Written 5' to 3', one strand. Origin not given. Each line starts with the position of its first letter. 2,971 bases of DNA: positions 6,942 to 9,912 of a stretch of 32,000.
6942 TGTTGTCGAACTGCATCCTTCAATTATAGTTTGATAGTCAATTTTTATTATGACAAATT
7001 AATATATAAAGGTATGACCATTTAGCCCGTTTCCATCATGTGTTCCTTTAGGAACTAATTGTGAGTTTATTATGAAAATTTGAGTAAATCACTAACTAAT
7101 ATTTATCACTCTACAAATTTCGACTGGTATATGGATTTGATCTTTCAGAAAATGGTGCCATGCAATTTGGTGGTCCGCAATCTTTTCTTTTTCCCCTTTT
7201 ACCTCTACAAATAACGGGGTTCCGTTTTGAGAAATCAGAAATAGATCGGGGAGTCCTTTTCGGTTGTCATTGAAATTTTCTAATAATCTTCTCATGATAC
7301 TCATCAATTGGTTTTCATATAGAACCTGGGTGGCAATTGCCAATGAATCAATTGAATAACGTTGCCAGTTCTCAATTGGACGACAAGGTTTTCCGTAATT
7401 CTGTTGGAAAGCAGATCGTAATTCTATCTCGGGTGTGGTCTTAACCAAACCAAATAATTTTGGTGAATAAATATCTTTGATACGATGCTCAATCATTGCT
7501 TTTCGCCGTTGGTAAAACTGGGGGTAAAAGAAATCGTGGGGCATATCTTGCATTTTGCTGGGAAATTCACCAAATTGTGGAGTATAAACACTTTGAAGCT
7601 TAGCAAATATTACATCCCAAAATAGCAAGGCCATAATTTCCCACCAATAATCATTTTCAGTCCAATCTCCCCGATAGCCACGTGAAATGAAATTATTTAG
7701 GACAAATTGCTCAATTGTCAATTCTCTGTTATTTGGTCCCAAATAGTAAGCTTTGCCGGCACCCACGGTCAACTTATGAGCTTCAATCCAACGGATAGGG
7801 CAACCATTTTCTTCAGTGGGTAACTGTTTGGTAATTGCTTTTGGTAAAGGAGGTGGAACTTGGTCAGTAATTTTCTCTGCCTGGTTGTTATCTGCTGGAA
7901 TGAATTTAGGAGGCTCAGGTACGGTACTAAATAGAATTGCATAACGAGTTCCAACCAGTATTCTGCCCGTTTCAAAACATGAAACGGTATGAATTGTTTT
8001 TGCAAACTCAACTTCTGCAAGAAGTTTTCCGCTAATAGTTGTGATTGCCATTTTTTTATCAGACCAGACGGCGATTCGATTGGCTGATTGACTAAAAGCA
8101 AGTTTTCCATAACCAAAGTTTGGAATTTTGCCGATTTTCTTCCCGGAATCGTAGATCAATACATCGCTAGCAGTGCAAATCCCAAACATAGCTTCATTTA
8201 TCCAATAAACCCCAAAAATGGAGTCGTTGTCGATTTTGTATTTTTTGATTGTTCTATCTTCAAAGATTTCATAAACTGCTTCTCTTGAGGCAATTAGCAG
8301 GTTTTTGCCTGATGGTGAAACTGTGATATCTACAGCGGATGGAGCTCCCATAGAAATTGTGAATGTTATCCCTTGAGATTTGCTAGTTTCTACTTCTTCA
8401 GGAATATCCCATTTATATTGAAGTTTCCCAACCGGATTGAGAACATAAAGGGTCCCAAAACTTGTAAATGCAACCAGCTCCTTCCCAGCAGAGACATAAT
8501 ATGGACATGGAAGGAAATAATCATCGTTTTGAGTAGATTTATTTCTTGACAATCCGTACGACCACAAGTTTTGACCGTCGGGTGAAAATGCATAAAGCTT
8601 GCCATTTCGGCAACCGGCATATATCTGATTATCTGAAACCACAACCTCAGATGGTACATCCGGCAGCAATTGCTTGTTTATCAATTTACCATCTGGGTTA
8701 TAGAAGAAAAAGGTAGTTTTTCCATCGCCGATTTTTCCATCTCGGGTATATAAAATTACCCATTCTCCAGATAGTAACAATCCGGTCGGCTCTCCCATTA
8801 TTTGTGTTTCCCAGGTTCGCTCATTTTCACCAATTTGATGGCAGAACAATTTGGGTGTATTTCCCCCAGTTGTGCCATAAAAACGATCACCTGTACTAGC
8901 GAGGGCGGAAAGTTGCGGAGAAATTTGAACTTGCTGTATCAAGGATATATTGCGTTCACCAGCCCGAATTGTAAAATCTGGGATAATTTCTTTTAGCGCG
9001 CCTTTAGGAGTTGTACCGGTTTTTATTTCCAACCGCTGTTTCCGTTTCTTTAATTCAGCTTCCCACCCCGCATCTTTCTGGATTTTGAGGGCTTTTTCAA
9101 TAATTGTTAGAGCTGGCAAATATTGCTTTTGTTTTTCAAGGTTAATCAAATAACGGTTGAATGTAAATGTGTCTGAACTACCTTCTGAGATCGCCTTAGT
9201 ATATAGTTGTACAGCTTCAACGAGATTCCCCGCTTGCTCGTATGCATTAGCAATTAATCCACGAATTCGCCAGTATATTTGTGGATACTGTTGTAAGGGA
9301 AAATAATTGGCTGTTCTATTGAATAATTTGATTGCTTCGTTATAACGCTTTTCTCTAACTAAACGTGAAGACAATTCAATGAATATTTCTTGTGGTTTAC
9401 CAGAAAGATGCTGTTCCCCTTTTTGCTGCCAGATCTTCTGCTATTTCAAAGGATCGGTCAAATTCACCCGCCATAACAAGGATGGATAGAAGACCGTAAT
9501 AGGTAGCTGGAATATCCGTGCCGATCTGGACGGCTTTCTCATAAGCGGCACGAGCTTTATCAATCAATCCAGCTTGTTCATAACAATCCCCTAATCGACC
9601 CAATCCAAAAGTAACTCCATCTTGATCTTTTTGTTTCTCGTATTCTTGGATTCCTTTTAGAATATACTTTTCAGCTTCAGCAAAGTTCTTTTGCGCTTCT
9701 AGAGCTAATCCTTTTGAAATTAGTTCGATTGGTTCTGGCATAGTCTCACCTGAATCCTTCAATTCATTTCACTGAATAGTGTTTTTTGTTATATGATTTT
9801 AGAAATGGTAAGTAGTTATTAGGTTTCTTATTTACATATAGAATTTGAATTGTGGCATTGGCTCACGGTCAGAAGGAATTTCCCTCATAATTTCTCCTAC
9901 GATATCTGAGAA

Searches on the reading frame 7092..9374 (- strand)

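Call 3: search_protein_families(library=pfam, proteins=[window:7092-9374:-], max_evalue=0.1)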
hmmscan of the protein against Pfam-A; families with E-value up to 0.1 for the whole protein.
window:7092-9374:- (760 aa): 13 families
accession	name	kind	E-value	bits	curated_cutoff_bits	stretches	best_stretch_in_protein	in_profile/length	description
PF08774.17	VRR_NUC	-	9.4e-17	61.6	23.8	1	651-756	9-114/116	VRR-NUC domain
PF13360.13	PQQ_2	-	1.3e-05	25.4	27.6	1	242-283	112-154/233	Outer membrane protein assembly factor BamB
PF07719.23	TPR_2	-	1.7e-05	25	27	1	41-63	7-29/34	Tetratricopeptide repeat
PF00515.34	TPR_1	-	0.00011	22.3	27.8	1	41-63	7-29/34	Tetratricopeptide repeat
PF13570.13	Beta-prop_ACSF4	-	0.00012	22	133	1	236-359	173-285/329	Beta-alanine-activating enzyme, beta-propeller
PF14559.12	TPR_19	-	0.00043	21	25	1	5-61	1-51/68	Tetratricopeptide repeat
PF13424.12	TPR_12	-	0.0035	17.9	30.1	0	7-62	15-72/77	Tetratricopeptide repeat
PF13176.12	TPR_7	-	0.0044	17.5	27.9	1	40-64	4-30/36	Tetratricopeptide repeat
PF13428.12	TPR_14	-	0.0051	17.8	23.5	0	40-68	6-34/44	Tetratricopeptide repeat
PF13432.12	TPR_16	-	0.0073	17.2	32.7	1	5-67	7-63/65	Tetratricopeptide repeat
PF17005.11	WD40_like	-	0.035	13.9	40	0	201-418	51-194/301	WD40-like domain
PF13181.12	TPR_8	-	0.065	13.9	25.7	0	38-63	4-29/34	Tetratricopeptide repeat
PF01535.26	PPR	-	0.083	13.6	25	0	43-65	8-30/31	PPR repeat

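Call 4: search_protein_families(library=padloc, proteins=[window:7092-9374:-], max_evalue=0.1)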
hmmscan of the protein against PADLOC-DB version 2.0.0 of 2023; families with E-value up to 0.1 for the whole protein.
window:7092-9374:- (760 aa): 0 families

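Call 5: search_protein_families(library=ncbifam, proteins=[window:7092-9374:-], max_evalue=0.1)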
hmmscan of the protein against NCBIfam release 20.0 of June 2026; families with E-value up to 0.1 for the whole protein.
window:7092-9374:- (760 aa): 6 families
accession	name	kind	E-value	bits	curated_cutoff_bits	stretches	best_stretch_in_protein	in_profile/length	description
TIGR02917.1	PEP_TPR_lipo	equivalog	0.0092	13.9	312.2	1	5-121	577-684/899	XrtA/PEP-CTERM system TPR-repeat protein PrsT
NF040959.1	MamA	equivalog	0.012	15.1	200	1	41-101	77-137/204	magnetosome protein MamA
TIGR03300.1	assembly_YfgL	equivalog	0.017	13.8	285.2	1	242-277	59-95/377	outer membrane protein assembly factor BamB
NF053607.1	CHU_0125_OmpA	equivalog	0.023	13.2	620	1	10-117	34-135/639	CHU_0125 family OmpA-like outer membrane integrity protein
TIGR02521.1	type_IV_pilW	equivalog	0.026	14.1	154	1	40-99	70-129/234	type IV pilus biogenesis/stability protein PilW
NF033920.0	C39_PA2778_fam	equivalog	0.078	12.4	150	0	27-99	183-254/255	PA2778 family cysteine peptidase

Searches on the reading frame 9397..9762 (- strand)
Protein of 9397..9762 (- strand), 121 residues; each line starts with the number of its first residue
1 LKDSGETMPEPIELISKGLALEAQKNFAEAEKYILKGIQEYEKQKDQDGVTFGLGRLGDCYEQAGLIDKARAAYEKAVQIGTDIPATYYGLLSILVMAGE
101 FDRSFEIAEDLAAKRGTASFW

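Call 3: search_protein_families(library=pfam, proteins=[window:9397-9762:-], max_evalue=0.1)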
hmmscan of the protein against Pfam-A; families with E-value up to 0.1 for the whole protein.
window:9397-9762:- (121 aa): 15 families
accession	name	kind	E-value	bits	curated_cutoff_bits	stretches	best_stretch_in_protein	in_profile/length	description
PF07719.23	TPR_2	-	7.4e-10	38.6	27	2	54-80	4-30/34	Tetratricopeptide repeat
PF00515.34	TPR_1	-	9.5e-09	35.2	27.8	2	54-80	4-30/34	Tetratricopeptide repeat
PF13428.12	TPR_14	-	3e-08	34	23.5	1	56-91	6-41/44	Tetratricopeptide repeat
PF13424.12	TPR_12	-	3.6e-08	33.9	30.1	1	17-80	9-74/77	Tetratricopeptide repeat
PF13181.12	TPR_8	-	7.3e-07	29.3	25.7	1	55-80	5-30/34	Tetratricopeptide repeat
PF13432.12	TPR_16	-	5e-06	27.3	32.7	1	56-81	36-61/65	Tetratricopeptide repeat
PF14559.12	TPR_19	-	0.0011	19.6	25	2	47-92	24-65/68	Tetratricopeptide repeat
PF13374.12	TPR_10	-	0.0039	17.6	27.5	0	18-42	9-33/42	Tetratricopeptide repeat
PF10602.15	RPN7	-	0.0048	17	29.6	1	26-80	12-65/174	26S proteasome subunit RPN7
PF13174.12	TPR_6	-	0.0093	17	26.3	1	56-79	5-28/33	Tetratricopeptide repeat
PF13414.12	TPR_11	-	0.015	15.4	26.8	1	58-91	1-34/42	TPR repeat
PF09976.15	TPR_21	-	0.023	14.9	25.5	1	56-79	151-174/193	Tetratricopeptide repeat-like domain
PF13176.12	TPR_7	-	0.038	14.5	27.9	0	54-79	2-27/36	Tetratricopeptide repeat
PF20884.3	MUM1-like_PWWP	-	0.042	14.9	27.7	1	40-79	37-78/80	MUM1-like, PWWP domain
PF23220.1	HAT_Syf1_M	-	0.063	13.6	27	1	24-79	58-108/213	Pre-mRNA-splicing factor SYF1 middle HAT repeat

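Call 4: search_protein_families(library=padloc, proteins=[window:9397-9762:-], max_evalue=0.1)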
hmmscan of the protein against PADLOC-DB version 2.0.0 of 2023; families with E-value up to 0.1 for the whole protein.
window:9397-9762:- (121 aa): 1 family
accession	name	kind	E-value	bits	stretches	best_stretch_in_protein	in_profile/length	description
PDLC05012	PDC-S39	-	0.025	11.3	1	14-88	222-305/615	-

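Call 5: search_protein_families(library=ncbifam, proteins=[window:9397-9762:-], max_evalue=0.1)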
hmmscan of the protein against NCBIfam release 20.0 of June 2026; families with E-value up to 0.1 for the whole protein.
window:9397-9762:- (121 aa): 17 families
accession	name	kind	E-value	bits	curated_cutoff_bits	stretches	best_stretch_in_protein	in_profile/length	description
NF008757.0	PRK11788.1-5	equivalog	0.001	18.3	363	1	56-116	112-172/388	lipopolysaccharide assembly protein LapB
TIGR02552.1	LcrH_SycD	equivalog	0.01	15.5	104.8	1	56-100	57-101/136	SycD/LcrH family type III secretion system chaperone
NF008391.2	PRK11189.1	equivalog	0.013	15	250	1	58-107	72-121/297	lipoprotein NlpI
NF047371.1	FlcA_CTERM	equivalog_domain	0.013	14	300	1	21-89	402-477/646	periplasmic flagellar collar protein FlcA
NF008755.0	PRK11788.1-3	equivalog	0.017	14.5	430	1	56-115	113-171/388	lipopolysaccharide assembly protein LapB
TIGR02917.1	PEP_TPR_lipo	equivalog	0.019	12.8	312.2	1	57-111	62-116/899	XrtA/PEP-CTERM system TPR-repeat protein PrsT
NF040959.1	MamA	equivalog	0.031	13.7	200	0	56-108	76-128/204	magnetosome protein MamA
NF053779.1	BT3442_fam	equivalog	0.049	12.3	940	1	55-109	226-280/563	BT3442 family protein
TIGR02795.1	tol_pal_ybgF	equivalog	0.051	14.2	90.1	1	18-77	46-102/119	tol-pal system protein YbgF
NF052312.1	T9SS_PorW_SprE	equivalog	0.052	12.2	250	1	17-79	296-356/716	type IX secretion system periplasmic lipoprotein PorW/SprE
NF052230.1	T9SS_PorE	exception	0.054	11.7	600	1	27-104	34-110/648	PorE family type IX secretion system protein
TIGR00756.2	PPR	repeat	0.057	13.6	20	0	87-107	2-22/35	pentatricopeptide repeat protein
NF040561.1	PrimPol_Msp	equivalog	0.057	12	200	1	23-98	3-72/515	CRISPR-associated primase-polymerase type A1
NF002725.1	PRK02603.1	equivalog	0.079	13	143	1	17-100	41-121/173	photosystem I assembly protein Ycf3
NF033758.1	gliding_GltE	equivalog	0.082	11.9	225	0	18-115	264-355/411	adventurous gliding motility TPR repeat lipoprotein GltE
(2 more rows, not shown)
